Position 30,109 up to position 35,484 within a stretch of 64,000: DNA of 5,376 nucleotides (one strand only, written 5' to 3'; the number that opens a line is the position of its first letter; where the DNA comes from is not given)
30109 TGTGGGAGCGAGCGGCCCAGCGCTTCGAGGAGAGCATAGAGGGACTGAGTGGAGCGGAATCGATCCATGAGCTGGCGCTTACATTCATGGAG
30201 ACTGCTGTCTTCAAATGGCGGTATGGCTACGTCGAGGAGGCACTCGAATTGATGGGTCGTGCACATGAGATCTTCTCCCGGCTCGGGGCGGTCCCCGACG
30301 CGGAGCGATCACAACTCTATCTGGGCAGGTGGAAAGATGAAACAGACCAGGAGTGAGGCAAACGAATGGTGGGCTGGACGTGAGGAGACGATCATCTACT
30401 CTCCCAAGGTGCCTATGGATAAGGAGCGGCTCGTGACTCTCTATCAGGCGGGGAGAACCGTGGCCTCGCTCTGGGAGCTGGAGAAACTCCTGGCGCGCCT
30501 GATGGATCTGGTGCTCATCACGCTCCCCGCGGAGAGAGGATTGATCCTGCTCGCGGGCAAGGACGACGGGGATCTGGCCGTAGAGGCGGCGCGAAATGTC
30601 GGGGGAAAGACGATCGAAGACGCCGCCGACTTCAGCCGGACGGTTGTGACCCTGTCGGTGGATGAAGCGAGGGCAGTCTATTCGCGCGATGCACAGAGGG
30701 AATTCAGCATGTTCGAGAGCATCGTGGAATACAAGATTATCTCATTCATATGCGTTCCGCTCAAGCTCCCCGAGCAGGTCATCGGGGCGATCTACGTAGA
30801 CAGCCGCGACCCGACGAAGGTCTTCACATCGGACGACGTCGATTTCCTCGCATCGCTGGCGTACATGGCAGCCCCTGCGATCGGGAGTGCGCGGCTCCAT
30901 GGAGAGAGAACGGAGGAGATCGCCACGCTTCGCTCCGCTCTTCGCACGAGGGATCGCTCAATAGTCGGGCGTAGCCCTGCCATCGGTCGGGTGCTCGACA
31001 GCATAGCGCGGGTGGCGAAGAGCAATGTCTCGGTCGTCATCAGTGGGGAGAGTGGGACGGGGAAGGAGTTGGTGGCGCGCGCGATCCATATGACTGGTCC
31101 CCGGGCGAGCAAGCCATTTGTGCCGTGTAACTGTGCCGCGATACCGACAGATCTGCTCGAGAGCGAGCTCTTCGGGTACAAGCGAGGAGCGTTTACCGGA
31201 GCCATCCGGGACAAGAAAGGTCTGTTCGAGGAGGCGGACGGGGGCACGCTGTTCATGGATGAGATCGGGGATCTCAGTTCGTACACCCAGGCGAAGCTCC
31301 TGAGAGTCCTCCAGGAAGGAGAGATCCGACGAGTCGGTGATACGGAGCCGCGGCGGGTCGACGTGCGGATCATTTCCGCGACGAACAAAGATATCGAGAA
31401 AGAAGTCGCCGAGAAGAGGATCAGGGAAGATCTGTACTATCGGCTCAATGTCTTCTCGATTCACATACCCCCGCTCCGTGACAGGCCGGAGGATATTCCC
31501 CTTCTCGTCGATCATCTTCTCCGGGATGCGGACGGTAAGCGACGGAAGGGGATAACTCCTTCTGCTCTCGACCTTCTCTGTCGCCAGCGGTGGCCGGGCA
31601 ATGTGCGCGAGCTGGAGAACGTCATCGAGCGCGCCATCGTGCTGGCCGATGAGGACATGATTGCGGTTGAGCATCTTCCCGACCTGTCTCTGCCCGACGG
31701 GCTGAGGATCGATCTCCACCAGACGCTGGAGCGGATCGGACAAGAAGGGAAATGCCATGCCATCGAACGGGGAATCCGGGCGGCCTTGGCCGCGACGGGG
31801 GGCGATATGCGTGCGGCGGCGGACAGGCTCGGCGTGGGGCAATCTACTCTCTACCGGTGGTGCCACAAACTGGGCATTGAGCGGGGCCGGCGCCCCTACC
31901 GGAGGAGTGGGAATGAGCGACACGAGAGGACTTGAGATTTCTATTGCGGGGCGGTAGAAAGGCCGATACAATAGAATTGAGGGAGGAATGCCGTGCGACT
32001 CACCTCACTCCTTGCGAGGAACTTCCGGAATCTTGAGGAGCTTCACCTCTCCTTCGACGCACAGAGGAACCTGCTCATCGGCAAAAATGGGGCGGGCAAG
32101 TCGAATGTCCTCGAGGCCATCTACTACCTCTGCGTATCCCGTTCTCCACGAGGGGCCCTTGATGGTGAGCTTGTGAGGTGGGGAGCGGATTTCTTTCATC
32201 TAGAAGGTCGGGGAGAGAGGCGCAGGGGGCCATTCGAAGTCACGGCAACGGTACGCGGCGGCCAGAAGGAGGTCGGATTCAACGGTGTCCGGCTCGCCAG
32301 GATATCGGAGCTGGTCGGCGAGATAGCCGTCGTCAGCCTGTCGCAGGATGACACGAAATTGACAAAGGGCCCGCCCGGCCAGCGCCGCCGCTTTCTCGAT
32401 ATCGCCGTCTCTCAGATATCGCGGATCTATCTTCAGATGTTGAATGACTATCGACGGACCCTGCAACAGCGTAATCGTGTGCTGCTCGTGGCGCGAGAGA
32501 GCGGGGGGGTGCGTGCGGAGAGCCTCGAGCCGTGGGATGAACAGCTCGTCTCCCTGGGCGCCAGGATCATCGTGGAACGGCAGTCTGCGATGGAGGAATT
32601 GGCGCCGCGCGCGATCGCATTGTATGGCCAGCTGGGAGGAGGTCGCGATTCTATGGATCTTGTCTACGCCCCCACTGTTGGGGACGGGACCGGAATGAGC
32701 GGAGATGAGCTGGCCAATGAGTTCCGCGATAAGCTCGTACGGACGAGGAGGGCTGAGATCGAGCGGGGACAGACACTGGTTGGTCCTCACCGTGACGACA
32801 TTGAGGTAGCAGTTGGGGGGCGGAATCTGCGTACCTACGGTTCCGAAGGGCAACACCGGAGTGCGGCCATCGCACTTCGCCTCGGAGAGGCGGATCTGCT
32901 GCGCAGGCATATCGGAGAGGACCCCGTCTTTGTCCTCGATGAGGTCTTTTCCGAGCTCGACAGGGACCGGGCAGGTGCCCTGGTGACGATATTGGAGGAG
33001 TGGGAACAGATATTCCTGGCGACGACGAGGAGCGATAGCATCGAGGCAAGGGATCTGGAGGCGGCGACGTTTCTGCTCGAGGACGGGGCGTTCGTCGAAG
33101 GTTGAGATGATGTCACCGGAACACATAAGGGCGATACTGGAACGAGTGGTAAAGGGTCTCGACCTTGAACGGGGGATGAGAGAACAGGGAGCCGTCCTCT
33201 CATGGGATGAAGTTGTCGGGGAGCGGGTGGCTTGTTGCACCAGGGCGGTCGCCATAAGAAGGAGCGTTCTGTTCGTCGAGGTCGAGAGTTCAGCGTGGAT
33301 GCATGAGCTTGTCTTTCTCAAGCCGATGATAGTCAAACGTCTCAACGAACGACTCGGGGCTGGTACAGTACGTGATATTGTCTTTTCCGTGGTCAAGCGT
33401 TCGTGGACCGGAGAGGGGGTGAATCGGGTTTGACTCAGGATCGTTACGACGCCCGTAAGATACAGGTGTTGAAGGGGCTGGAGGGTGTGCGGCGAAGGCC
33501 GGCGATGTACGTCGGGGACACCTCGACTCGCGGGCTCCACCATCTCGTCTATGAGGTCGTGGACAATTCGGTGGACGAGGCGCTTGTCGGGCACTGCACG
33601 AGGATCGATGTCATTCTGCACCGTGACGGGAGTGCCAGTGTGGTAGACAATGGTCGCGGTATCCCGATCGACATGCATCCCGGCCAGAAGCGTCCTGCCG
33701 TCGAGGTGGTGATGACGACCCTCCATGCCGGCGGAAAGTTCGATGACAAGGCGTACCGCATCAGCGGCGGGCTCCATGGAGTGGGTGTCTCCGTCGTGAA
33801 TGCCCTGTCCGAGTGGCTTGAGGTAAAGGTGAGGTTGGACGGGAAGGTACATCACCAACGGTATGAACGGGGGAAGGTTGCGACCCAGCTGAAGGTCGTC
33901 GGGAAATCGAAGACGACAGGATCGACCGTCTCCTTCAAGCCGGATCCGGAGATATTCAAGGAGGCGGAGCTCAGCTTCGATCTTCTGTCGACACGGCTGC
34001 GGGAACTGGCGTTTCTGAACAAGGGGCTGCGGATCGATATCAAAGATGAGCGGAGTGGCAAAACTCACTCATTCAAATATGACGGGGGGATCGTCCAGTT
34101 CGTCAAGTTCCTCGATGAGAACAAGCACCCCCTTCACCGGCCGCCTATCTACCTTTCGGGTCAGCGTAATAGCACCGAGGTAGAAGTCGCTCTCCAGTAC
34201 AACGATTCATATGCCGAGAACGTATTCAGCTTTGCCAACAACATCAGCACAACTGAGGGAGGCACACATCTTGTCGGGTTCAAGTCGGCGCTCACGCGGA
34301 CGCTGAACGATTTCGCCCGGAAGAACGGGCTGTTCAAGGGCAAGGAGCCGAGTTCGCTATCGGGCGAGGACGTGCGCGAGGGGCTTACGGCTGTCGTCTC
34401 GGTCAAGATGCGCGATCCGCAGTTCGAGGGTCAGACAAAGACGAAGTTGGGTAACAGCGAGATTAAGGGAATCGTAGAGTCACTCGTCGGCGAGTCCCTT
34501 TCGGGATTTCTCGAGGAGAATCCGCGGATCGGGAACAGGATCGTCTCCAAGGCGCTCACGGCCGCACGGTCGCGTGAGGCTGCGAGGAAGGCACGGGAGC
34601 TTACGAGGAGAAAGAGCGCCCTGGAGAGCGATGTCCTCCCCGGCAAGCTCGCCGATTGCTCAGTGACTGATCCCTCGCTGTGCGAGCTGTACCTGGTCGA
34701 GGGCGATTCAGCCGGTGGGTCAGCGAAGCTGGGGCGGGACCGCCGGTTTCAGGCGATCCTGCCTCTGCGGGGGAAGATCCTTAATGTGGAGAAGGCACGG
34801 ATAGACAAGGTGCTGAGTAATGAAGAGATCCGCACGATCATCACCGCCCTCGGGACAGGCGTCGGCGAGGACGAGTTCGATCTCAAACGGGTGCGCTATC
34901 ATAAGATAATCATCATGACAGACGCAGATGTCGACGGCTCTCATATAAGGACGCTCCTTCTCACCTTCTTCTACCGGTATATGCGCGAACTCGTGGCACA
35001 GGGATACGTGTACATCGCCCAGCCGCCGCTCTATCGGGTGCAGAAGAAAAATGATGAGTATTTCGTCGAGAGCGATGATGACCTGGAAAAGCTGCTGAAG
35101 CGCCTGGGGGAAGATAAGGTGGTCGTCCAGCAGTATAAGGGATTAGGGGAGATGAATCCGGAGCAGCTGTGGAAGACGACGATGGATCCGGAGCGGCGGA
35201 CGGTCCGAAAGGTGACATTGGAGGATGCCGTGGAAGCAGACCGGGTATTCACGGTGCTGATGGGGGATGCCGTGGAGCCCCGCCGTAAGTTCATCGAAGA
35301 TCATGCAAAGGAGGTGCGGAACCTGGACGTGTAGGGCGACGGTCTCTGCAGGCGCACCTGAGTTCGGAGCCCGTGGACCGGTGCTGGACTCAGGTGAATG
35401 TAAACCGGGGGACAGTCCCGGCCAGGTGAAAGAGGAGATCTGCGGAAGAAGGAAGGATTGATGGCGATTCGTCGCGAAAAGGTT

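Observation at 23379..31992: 8.6-kb signalling island interrupts the conserved dnaA-dnaN-recF-gyrB origin cluster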

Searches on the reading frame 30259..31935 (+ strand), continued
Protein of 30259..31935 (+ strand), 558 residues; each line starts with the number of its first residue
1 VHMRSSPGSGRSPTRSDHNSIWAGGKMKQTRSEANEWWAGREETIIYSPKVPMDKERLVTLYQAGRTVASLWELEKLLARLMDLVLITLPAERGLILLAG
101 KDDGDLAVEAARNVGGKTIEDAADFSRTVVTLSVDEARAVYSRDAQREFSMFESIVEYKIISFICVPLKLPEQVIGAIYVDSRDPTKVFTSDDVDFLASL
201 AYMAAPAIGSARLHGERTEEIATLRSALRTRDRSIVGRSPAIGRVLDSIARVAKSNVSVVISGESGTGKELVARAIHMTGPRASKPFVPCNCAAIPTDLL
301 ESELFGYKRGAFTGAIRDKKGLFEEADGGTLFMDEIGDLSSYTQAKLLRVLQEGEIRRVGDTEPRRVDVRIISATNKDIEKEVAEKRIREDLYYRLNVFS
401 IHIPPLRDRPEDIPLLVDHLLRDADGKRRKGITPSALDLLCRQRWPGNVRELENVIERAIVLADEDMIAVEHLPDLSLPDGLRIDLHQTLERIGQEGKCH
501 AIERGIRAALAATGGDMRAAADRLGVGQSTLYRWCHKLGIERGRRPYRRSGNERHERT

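Call 68: find_encoding_contigs(protein=P0178, flank=6000, max_places=1)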
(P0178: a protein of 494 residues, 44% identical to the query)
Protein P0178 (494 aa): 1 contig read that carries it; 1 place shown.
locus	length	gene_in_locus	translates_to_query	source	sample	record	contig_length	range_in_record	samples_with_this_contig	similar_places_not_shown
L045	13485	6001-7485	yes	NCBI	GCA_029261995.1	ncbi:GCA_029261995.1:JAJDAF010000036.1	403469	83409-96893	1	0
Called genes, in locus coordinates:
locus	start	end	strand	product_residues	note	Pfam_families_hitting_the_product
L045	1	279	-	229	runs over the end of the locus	-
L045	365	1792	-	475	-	PF01636:APH, PF22740:PapZ_C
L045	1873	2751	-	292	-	PF00941:FAD_binding_5, PF03450:CO_deh_flav_C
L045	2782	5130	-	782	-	PF01315:Ald_Xan_dh_C, PF02738:MoCoBD_1, PF20256:MoCoBD_2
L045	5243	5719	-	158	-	PF00111:Fer2, PF13085:Fer2_3 (weak), PF01799:Fer2_2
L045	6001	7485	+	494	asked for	PF01590:GAF, PF13185:GAF_2, PF13492:GAF_3, PF00158:Sigma54_activat, PF14532:Sigma54_activ_2, PF07728:AAA_5 (weak), PF25601:AAA_lid_14, PF02954:HTH_8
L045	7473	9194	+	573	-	PF00069:Pkinase, PF03109:ABC1 (faint), PF07714:PK_Tyr_Ser-Thr, PF08308:PEGA (faint)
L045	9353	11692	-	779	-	PF18962:Por_Secre_tail (faint), PF18914:DUF5666, PF13860:FlgD_ig (weak)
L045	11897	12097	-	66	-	-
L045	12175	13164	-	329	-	PF13620:CarboxypepD_reg, PF13715:CarbopepD_reg_2 (weak)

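Call 69: find_encoding_contigs(protein=P0196, flank=6000, max_places=1)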
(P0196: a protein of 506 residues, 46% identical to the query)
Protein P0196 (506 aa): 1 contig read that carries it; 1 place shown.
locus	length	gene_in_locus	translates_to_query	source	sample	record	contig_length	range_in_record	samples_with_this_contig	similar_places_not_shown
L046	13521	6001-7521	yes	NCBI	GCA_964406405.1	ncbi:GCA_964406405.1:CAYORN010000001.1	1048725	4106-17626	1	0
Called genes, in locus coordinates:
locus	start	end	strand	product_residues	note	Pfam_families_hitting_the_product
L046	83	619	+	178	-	PF03352:Adenine_glyco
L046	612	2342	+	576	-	PF14052:Caps_assemb_Wzi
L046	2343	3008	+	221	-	PF00106:adh_short, PF08659:KR (faint), PF13561:adh_short_C2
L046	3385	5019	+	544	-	PF18962:Por_Secre_tail (weak)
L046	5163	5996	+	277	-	-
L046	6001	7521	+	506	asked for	PF01590:GAF, PF13185:GAF_2, PF13492:GAF_3, PF00158:Sigma54_activat, PF14532:Sigma54_activ_2, PF07728:AAA_5 (weak), PF25601:AAA_lid_14, PF02954:HTH_8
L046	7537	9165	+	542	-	PF00069:Pkinase, PF01636:APH (faint), PF07714:PK_Tyr_Ser-Thr, PF03109:ABC1 (weak), PF08308:PEGA (faint)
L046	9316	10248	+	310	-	PF00005:ABC_tran, PF13304:AAA_21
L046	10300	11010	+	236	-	PF01061:ABC2_membrane (weak), PF12679:ABC2_membrane_2, PF13346:ABC2_membrane_5 (weak), PF12730:ABC2_membrane_4, PF12698:ABC2_membrane_3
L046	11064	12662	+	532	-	PF23357:DUF7088, PF09822:ABC_transp_aux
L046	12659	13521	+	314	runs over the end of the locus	PF14238:DUF4340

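Call 70: find_encoding_contigs(protein=P0209, flank=6000, max_places=1)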
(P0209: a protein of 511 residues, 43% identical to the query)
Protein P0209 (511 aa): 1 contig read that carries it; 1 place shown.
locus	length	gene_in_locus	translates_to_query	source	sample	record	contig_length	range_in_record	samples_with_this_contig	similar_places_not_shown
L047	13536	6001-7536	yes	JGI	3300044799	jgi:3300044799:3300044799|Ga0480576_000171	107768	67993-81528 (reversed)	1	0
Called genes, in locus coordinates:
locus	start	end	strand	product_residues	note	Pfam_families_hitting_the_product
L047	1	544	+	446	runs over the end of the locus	PF13231:PMT_2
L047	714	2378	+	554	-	PF14052:Caps_assemb_Wzi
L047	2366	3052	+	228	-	PF08659:KR (weak), PF00106:adh_short, PF13561:adh_short_C2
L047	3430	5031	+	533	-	PF18962:Por_Secre_tail (faint)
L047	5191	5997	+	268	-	-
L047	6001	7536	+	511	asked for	PF01590:GAF, PF13185:GAF_2, PF13492:GAF_3, PF00158:Sigma54_activat, PF14532:Sigma54_activ_2, PF07728:AAA_5 (weak), PF25601:AAA_lid_14, PF02954:HTH_8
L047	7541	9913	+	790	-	PF00561:Abhydrolase_1, PF12146:Hydrolase_4, PF12697:Abhydrolase_6, PF00069:Pkinase, PF01636:APH (faint), PF07714:PK_Tyr_Ser-Thr, PF08308:PEGA (weak)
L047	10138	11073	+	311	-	PF00005:ABC_tran, PF13304:AAA_21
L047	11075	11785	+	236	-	PF01061:ABC2_membrane, PF12679:ABC2_membrane_2, PF12730:ABC2_membrane_4 (weak), PF13346:ABC2_membrane_5 (faint), PF12698:ABC2_membrane_3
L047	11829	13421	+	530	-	PF23357:DUF7088, PF09822:ABC_transp_aux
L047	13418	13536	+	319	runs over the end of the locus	PF14238:DUF4340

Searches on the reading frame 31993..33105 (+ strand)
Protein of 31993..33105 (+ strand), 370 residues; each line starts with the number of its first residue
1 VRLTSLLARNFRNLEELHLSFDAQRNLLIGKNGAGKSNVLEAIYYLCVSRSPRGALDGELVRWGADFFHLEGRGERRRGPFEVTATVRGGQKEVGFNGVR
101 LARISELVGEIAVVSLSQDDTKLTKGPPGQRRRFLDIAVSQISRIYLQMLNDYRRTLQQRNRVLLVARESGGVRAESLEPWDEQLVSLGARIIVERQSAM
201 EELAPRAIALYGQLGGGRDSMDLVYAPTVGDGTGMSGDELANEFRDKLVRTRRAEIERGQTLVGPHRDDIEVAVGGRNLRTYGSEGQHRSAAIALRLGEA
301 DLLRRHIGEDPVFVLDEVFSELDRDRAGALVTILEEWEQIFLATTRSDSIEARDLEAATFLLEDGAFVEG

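Call 3: search_protein_families(library=pfam, proteins=[window:31993-33105:+])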
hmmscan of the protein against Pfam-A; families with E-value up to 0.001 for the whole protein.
window:31993-33105:+ (370 aa): 5 families
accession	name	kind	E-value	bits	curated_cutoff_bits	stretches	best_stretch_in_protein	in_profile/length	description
PF02463.25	SMC_N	-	4.6e-17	62.6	40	2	3-48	2-50/220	RecF/RecN/SMC N terminal domain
PF13175.12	AAA_15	-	1.5e-10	41.7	32.1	1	1-47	1-47/374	AAA ATPase domain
PF13304.12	AAA_21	-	7.5e-10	39.8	27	1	26-88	2-67/304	AAA domain, putative AbiEii toxin, Type IV TA system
PF13476.12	AAA_23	-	1.3e-08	36.2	27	1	8-105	4-87/201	AAA domain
PF13555.12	AAA_29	-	0.0003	20.9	27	1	18-50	16-49/61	P-loop containing region of AAA domain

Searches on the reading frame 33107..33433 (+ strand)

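Call 3: search_protein_families(library=pfam, proteins=[window:33107-33433:+])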
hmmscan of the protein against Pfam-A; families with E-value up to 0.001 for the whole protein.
window:33107-33433:+ (108 aa): 1 family
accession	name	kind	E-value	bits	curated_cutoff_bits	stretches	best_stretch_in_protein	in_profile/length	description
PF05258.17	DciA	-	2.4e-21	76.2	24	1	7-93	2-89/89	Dna[CI] antecedent, DciA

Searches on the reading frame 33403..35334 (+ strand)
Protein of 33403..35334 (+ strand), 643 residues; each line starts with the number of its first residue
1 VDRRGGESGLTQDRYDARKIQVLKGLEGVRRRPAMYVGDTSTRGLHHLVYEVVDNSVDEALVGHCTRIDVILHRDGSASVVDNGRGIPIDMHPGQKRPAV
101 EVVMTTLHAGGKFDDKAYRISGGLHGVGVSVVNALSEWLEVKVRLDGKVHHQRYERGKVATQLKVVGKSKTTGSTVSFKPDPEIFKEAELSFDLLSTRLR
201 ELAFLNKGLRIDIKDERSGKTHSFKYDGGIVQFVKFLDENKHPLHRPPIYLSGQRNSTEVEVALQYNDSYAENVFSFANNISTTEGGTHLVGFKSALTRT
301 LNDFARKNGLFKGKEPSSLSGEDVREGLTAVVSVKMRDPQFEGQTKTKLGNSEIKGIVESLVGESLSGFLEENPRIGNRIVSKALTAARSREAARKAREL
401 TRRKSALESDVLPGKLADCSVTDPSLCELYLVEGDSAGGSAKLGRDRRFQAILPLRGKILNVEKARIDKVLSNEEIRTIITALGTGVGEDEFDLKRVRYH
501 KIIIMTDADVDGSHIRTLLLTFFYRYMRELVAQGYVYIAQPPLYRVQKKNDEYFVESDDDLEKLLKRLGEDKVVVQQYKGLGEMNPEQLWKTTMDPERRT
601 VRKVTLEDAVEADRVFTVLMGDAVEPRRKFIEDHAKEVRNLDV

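Call 3: search_protein_families(library=pfam, proteins=[window:33403-35334:+])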
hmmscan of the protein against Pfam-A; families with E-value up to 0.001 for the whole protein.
window:33403-35334:+ (643 aa): 4 families
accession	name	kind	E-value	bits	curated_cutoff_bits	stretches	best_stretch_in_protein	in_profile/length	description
PF00204.31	DNA_gyraseB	-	1.5e-62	210.5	27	1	229-399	1-172/173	DNA gyrase B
PF00986.26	DNA_gyraseB_C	-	9.4e-29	99.8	29.8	1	571-632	2-63/63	DNA gyrase B subunit, carboxyl terminus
PF01751.28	Toprim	-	7.1e-20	71.4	23.1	1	428-540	1-95/96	Toprim domain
PF02518.31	HATPase_c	-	1.5e-15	58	26.4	1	43-181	4-108/111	Histidine kinase-, DNA gyrase B-, and HSP90-like ATPase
